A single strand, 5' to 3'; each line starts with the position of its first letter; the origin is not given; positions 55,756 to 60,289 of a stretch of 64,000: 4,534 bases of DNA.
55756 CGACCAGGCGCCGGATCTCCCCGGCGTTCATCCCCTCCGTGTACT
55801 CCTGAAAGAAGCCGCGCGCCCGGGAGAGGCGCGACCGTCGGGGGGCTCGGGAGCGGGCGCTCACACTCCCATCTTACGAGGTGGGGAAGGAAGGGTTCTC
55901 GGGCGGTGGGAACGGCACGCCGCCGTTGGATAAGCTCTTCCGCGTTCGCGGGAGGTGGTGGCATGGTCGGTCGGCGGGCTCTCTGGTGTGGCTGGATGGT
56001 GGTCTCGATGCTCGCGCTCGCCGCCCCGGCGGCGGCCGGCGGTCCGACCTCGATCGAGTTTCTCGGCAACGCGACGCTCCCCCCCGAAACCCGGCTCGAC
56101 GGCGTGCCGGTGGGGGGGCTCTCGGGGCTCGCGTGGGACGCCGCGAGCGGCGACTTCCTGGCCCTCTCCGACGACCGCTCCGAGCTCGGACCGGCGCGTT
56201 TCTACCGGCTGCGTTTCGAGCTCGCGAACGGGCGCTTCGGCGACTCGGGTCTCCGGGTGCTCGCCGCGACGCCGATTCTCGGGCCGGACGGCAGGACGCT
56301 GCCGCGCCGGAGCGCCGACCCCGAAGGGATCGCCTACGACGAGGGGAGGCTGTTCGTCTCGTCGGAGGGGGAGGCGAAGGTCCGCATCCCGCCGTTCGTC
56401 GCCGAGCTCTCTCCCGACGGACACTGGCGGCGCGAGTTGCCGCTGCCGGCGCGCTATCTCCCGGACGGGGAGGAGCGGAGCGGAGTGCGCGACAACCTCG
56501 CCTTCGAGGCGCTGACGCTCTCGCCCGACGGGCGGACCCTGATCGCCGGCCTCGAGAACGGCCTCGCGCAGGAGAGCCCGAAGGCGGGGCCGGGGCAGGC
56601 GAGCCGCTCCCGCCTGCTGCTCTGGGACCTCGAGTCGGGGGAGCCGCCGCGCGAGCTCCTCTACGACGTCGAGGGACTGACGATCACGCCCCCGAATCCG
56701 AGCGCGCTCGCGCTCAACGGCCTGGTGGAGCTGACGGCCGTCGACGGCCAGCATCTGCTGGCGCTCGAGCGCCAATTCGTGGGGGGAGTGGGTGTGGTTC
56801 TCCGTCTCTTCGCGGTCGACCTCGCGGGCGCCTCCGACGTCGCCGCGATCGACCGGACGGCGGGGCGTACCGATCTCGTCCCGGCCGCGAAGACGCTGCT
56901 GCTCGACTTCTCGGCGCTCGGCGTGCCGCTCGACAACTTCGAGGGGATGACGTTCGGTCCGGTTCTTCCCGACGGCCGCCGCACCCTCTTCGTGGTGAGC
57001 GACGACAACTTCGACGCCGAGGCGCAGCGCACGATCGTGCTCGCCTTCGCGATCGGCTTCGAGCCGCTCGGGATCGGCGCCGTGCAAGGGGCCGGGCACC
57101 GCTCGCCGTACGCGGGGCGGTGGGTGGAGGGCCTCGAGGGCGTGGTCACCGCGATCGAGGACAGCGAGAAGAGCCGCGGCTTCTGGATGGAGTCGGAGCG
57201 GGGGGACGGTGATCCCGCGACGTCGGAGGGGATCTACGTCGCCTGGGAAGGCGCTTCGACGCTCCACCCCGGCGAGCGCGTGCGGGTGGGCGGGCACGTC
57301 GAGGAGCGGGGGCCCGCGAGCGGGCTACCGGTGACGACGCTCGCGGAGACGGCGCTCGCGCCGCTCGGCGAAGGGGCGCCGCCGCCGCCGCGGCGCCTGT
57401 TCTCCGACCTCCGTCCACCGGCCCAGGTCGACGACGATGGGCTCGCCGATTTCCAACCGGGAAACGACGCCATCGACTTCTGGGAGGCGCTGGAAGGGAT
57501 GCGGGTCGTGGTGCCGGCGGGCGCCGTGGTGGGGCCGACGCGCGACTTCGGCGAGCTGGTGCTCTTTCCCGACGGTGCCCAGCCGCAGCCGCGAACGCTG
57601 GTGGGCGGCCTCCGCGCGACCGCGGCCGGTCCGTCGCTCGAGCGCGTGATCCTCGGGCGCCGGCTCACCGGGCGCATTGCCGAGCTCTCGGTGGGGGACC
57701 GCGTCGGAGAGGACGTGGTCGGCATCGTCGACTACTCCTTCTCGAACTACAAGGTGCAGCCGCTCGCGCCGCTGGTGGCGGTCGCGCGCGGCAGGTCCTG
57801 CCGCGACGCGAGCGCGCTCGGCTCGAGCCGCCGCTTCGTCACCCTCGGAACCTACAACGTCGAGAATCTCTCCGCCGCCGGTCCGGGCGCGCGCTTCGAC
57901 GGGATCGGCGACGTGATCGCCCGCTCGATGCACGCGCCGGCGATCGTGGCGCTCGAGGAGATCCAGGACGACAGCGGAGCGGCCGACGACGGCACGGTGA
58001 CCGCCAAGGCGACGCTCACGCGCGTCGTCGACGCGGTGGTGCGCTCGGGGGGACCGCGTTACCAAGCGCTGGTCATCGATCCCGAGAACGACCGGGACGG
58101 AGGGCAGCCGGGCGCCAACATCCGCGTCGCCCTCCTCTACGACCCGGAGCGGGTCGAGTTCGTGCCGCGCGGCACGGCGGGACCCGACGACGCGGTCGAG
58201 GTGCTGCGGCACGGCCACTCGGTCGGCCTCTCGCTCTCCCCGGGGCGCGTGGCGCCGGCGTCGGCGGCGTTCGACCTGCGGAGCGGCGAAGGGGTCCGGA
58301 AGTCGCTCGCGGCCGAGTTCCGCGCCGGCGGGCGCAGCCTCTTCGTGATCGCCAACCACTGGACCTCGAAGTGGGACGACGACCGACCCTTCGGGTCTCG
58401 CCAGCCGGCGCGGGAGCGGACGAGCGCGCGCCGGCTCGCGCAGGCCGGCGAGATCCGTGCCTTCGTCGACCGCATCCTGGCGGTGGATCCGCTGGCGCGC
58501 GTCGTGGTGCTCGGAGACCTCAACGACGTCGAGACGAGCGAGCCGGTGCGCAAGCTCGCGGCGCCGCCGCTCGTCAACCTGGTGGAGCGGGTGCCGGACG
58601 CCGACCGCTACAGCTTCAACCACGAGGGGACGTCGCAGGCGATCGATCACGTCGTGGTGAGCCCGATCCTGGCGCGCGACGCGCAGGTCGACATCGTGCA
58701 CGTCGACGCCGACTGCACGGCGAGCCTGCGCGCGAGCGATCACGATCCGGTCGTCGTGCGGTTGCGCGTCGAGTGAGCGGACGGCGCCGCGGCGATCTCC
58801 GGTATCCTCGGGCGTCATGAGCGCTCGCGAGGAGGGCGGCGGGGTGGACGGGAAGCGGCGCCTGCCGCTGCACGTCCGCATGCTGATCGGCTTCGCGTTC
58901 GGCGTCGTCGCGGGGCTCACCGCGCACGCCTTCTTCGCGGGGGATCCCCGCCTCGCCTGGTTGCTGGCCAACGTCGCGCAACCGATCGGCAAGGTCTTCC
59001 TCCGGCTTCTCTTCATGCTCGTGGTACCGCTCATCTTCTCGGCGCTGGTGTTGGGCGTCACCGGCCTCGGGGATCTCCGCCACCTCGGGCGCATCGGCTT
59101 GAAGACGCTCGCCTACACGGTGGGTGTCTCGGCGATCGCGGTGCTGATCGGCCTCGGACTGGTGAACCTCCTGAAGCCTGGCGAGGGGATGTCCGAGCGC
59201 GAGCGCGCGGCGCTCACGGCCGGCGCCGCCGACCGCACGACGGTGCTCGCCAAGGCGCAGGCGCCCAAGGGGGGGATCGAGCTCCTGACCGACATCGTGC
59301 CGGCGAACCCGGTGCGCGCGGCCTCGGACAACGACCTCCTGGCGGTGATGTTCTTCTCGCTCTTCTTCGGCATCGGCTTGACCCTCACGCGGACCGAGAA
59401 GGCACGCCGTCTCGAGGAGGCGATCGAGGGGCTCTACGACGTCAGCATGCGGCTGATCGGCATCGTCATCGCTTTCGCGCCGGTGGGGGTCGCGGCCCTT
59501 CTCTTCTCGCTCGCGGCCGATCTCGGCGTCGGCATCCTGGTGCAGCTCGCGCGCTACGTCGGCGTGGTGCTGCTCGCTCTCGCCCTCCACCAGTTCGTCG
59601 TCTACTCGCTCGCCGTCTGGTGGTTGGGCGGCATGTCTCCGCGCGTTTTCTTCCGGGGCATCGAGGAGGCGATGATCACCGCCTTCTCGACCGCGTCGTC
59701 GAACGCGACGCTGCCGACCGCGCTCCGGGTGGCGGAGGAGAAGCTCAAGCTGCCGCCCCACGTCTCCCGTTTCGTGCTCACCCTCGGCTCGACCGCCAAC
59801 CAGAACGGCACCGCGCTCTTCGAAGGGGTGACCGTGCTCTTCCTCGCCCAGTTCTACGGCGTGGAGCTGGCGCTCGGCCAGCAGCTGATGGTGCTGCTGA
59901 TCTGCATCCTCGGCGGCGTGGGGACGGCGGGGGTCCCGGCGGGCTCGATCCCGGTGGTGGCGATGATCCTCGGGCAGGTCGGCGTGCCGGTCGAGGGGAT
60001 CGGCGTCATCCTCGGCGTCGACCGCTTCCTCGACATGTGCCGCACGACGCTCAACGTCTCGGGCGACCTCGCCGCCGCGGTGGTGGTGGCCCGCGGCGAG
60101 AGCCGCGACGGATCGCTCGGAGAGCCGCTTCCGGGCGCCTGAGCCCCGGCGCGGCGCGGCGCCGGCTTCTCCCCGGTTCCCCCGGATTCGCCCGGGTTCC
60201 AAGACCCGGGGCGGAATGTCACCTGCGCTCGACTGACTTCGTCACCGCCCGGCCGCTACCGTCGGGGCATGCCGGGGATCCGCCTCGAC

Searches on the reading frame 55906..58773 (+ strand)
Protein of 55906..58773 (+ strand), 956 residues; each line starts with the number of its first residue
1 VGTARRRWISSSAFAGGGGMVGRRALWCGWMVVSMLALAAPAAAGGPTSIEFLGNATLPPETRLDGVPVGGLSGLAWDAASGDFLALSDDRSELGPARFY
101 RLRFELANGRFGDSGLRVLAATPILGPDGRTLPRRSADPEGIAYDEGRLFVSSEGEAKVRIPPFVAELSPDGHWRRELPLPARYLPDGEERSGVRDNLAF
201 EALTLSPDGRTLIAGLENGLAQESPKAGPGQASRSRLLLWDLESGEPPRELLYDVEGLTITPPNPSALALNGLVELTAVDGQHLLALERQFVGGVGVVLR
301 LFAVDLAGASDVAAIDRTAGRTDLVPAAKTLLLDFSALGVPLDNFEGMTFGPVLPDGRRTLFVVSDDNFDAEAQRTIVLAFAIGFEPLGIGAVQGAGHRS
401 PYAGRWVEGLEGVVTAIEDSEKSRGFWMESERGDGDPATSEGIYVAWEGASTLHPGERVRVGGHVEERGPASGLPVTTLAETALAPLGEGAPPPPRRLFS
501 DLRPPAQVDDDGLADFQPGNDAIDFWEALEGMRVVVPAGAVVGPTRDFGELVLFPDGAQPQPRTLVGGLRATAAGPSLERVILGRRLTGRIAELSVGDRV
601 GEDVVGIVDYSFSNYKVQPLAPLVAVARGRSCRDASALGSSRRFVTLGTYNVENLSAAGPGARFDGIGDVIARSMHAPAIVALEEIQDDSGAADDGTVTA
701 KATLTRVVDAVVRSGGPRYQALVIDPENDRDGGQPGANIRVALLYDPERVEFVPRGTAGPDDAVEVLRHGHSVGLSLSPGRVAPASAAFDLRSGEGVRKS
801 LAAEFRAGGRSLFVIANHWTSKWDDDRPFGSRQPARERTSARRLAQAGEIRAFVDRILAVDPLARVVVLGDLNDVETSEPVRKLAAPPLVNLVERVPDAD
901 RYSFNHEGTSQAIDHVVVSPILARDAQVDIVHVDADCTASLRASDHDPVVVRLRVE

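Call 13: search_protein_families(library=ncbifam, proteins=[window:55906-58773:+], max_evalue=0.01)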
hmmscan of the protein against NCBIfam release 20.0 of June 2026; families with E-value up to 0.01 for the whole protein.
window:55906-58773:+ (956 aa): 2 families
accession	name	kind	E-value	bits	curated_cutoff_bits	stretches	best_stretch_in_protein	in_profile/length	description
NF033681.1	ExeM_NucH_DNase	subfamily_domain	3.5e-39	135.1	300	2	679-954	288-545/546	ExeM/NucH family extracellular endonuclease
NF033680.1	exonuc_ExeM-GG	exception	1.3e-09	36.7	1300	1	381-468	191-286/884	extracellular exonuclease ExeM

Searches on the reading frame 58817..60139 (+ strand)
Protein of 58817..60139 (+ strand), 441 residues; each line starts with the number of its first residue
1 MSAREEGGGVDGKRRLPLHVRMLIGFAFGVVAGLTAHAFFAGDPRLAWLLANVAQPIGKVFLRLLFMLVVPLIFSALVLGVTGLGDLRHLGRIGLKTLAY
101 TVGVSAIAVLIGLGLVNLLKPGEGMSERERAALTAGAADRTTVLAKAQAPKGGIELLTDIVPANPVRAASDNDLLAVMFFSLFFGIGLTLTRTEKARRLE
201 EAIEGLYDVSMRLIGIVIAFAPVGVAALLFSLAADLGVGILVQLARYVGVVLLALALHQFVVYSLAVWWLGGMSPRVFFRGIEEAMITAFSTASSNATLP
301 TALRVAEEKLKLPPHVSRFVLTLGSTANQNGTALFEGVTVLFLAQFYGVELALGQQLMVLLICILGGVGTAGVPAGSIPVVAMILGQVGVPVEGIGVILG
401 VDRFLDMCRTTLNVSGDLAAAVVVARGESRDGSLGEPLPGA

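Call 54: search_protein_families(library=pfam, proteins=[window:58817-60139:+], max_evalue=0.001)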
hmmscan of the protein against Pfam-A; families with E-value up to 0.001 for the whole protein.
window:58817-60139:+ (441 aa): 1 family
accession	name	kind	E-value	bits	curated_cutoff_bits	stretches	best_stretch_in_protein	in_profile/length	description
PF00375.23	SDF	-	8.9e-115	384.2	27.9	1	18-426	1-386/387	Sodium:dicarboxylate symporter family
